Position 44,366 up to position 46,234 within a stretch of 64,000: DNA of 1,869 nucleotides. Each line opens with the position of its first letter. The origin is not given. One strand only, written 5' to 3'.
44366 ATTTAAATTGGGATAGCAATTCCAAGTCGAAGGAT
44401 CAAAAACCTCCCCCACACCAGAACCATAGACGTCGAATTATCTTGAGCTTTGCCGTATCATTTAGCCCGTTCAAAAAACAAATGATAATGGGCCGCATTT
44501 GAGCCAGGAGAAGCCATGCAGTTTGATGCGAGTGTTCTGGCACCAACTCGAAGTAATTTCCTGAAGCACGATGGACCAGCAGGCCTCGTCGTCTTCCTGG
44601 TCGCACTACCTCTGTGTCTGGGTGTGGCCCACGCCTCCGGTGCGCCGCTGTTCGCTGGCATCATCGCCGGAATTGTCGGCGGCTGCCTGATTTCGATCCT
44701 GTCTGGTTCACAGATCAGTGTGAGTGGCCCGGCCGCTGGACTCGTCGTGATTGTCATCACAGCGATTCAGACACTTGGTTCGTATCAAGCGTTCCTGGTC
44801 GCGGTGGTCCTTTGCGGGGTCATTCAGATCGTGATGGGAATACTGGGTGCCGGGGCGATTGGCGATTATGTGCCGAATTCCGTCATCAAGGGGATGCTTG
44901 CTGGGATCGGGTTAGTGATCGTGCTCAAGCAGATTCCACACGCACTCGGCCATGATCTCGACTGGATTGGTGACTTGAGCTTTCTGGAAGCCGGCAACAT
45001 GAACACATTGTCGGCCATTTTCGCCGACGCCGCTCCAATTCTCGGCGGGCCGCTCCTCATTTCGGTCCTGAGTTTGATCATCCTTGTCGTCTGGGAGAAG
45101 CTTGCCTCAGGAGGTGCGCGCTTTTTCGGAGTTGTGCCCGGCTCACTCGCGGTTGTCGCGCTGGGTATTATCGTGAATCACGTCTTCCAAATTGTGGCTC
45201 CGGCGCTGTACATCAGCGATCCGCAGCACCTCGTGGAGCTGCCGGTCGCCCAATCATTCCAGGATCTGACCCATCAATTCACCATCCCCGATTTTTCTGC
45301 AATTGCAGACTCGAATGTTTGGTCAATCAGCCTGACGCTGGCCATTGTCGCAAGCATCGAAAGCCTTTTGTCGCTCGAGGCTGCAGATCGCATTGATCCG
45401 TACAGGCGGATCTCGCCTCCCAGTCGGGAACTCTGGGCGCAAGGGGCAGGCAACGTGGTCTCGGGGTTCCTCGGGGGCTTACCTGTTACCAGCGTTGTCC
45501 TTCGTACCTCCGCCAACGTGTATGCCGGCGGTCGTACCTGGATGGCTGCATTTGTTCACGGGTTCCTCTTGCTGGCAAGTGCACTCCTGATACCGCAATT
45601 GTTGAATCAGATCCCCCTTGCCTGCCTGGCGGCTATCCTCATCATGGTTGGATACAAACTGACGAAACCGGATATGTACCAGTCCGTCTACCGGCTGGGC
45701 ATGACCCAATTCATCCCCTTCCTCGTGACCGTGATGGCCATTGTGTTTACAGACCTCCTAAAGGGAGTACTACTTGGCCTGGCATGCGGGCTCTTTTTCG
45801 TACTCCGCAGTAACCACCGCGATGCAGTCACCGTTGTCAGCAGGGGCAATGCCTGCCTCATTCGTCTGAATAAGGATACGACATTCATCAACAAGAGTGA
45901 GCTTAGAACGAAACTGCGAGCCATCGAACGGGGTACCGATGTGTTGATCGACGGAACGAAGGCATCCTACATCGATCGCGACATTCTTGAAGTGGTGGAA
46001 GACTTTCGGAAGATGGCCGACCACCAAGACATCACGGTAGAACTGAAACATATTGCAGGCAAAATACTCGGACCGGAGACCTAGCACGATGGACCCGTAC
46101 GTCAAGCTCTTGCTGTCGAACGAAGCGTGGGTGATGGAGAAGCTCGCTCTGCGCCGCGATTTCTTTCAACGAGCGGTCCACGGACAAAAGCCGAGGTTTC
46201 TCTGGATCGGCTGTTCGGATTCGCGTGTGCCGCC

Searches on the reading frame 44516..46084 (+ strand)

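Call 51: search_protein_families(library=pfam, proteins=[window:44516-46084:+])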
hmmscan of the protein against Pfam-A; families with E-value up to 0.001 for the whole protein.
window:44516-46084:+ (522 aa): 3 families
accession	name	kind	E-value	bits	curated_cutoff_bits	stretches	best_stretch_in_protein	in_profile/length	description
PF00916.26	Sulfate_transp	-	2.8e-56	191.3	23.2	1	16-402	1-377/380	Sulfate permease family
PF16983.11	MFS_MOT1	-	1.5e-06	29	30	1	302-382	29-111/111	Molybdate transporter of MFS superfamily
PF01740.26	STAS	-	0.0001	22.5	22.6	1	439-513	3-80/106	STAS domain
